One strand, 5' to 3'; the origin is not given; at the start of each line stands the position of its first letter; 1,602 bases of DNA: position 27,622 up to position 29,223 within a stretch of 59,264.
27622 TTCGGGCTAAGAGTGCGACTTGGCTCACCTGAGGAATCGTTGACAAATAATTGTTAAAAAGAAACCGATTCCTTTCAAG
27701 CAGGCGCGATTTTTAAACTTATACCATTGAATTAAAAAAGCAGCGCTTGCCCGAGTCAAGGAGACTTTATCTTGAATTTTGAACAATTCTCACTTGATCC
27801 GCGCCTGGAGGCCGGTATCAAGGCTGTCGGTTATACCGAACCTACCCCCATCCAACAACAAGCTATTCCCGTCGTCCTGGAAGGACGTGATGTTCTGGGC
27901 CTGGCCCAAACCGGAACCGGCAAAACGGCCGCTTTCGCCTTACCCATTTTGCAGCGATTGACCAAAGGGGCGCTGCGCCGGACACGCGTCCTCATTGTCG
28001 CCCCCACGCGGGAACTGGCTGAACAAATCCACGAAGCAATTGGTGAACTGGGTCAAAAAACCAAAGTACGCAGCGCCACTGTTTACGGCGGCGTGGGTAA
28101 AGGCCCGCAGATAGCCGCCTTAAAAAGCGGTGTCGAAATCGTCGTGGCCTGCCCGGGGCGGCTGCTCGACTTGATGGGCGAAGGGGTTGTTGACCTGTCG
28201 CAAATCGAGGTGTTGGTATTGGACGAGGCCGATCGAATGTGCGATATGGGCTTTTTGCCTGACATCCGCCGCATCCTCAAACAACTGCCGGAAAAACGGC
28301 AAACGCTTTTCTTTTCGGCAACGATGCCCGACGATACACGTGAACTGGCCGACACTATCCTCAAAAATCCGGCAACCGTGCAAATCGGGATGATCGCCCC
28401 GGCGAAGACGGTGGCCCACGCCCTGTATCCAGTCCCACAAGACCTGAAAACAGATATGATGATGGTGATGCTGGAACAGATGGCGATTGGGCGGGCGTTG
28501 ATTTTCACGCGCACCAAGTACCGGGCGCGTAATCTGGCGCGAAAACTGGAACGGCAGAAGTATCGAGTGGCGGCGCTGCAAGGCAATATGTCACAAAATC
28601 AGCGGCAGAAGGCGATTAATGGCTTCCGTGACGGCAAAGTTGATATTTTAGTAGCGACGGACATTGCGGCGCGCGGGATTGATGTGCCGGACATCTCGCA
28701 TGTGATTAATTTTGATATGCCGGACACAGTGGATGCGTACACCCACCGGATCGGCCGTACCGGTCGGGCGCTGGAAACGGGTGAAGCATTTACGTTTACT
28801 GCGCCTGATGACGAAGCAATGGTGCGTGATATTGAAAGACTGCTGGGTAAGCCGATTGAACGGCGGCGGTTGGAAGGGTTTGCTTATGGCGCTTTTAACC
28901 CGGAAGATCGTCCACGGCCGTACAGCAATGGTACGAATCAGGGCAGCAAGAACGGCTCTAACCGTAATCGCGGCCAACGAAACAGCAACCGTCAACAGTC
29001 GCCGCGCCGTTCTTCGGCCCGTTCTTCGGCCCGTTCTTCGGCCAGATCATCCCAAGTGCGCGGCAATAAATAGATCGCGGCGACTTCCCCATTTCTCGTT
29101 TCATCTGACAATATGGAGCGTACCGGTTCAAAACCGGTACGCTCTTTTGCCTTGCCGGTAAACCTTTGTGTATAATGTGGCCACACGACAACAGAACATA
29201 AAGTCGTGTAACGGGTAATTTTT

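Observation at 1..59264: Highly iterated octamer palindrome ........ (HIP-like) throughout the window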

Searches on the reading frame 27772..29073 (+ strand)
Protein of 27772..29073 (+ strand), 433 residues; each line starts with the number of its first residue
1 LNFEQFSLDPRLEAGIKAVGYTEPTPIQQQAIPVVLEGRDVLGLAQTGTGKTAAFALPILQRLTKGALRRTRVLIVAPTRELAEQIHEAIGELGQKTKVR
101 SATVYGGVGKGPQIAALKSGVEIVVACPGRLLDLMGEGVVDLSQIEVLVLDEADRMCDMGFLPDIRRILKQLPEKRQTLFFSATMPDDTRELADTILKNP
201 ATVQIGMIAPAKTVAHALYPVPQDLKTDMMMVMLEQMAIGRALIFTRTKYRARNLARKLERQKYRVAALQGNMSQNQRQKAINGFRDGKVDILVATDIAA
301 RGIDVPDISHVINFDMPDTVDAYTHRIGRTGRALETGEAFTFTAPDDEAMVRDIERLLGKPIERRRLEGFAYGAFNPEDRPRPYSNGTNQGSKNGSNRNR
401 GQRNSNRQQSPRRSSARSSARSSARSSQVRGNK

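Call 26: search_protein_families(library=pfam, proteins=[window:27772-29073:+])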
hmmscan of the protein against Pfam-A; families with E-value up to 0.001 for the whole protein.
window:27772-29073:+ (433 aa): 7 families
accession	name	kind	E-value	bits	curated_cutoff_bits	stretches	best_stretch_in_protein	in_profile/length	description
PF00270.35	DEAD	-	1.1e-53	181.9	26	1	25-191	1-166/167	DEAD/DEAH box helicase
PF00271.37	Helicase_C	-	7.9e-35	119.9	23.5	1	228-333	4-109/110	Helicase conserved C-terminal domain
PF04851.21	ResIII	-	8.7e-10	39.2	22.5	1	24-186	4-163/164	Type III restriction enzyme, res subunit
PF13245.12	AAA_19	-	0.00018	22.1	25.1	1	28-179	1-120/134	AAA domain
PF00580.27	UvrD-helicase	-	0.0003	21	23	1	29-104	4-79/271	UvrD/REP helicase N-terminal domain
PF13604.12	AAA_30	-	0.00043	20.5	27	0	28-154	6-98/191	AAA domain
PF13401.12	AAA_22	-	0.00075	20.3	27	0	45-175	12-112/130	AAA domain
